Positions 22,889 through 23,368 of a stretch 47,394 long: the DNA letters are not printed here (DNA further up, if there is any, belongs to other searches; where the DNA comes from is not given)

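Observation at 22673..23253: Opposite-strand moron: two tiny hydrophobic peptides plus an RHH-like protein with their own promoter and terminator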

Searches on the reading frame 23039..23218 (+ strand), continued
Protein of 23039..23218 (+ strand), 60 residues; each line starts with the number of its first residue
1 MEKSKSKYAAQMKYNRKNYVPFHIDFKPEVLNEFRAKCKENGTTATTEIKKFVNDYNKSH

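Call 54: search_protein_families(library=pfam, alignment_id=A6, max_evalue=0.001)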
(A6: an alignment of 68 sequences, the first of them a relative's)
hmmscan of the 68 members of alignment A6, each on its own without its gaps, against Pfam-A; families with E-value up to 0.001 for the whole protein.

A. member 1, L154:5110-5385:- (91 aa): 0 families

B. families by the number of members that match (of 68 scanned): 46 families (the first 25 are shown)
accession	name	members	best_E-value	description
PF01844.29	HNH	5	8.3e-10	HNH endonuclease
PF01381.28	HTH_3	4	8.5e-16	Helix-turn-helix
PF13560.12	HTH_31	4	4.2e-09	Helix-turn-helix domain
PF12844.13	HTH_19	4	2.1e-08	Helix-turn-helix domain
PF04466.19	Terminase_3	3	2.3e-55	Phage terminase large subunit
PF17288.8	Terminase_3C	3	2.8e-33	Terminase RNAseH like domain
PF15919.11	HicB_lk_antitox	3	1.3e-13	HicB_like antitoxin of bacterial toxin-antitoxin system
PF13384.12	HTH_23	3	0.00019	Homeodomain-like domain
PF03237.21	Terminase_6N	2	1e-11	Terminase large subunit, T4likevirus-type, N-terminal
PF13518.12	HTH_28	2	0.0005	Helix-turn-helix domain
PF18732.6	HEPN_AbiA_CTD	1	2.5e-49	HEPN like, Abia C-terminal domain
PF00959.24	Phage_lysozyme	1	1.3e-45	Phage lysozyme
PF03592.21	Terminase_2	1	1.1e-44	Terminase small subunit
PF05105.17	Phage_holin_4_1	1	4.2e-39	Bacteriophage holin family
PF13022.12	HTH_Tnp_1_2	1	1.5e-38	Helix-turn-helix of insertion element transposase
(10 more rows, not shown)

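Call 56: search_dna_similar(query=window:23039-23218:+, collection=phages, mode=protein, max_evalue=0.001, max_rows=30)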
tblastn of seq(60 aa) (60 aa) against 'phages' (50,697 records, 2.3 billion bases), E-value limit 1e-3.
No match.

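Call 57: search_dna_similar(query=window:23039-23218:+, collection=plasmids, mode=protein, max_evalue=0.001, max_rows=30)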
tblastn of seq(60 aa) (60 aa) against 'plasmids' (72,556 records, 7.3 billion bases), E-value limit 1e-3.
No match.
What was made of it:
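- Tried and rejected: tblastn: the RHH found nothing in phages or plasmids (calls 56, 57).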

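Call 61: search_protein_representatives(alignment_id=A1)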
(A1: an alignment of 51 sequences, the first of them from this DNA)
Query: 51 sequences, 62 profile positions. Proteins with E-value up to 0.001 (for the whole library): 149; up to 1e-10: 57; up to 1e-30: 3. The best 149 are listed.
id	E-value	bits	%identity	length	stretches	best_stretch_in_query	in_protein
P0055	1.2e-31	124.4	-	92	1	1-59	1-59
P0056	4.7e-31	122.6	-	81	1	1-60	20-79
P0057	5.0e-31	122.5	-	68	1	1-60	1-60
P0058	1.3e-30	121.1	-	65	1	2-60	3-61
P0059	2.9e-28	113.6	-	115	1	2-60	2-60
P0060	1.1e-27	111.7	-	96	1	2-60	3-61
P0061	3.9e-25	103.6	-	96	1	2-58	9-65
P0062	2.4e-24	101.1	-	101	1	3-59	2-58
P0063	2.6e-24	101.0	-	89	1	2-59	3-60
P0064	3.9e-24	100.4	-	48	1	13-58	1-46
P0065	4.4e-23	97.0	-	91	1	4-61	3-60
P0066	1.3e-22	95.5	-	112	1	3-50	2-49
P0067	2.3e-22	94.7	-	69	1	2-59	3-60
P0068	4.4e-22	93.8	-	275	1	4-58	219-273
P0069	9.9e-22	92.7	-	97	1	10-59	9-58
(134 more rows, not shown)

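Call 81: find_related_loci(query=window:23039-23218:+, collection=metagenome_contigs, flank=3000)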
Query seq(60 aa) (60 aa) in metagenome_contigs; peptide patterns used: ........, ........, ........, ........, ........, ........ (x = any residue, [..] = any of these).
600 stretches matched a pattern (row limit reached: there are more); 8 encode a relative of the query (tblastn E <= 1e-3); 8 distinct loci.
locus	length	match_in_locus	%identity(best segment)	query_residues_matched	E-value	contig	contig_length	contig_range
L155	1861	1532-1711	83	1-60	1e-31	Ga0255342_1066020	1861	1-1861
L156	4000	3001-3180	78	1-60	3e-29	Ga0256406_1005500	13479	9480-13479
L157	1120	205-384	78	1-60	1e-29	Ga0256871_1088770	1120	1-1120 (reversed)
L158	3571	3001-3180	73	1-60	3e-28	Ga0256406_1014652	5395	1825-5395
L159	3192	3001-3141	55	10-56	5e-16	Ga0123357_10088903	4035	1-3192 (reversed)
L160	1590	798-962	61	1-56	2e-15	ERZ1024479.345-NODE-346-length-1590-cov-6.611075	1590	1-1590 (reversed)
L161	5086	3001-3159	57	4-56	3e-9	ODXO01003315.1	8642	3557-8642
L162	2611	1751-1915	55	2-56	8e-9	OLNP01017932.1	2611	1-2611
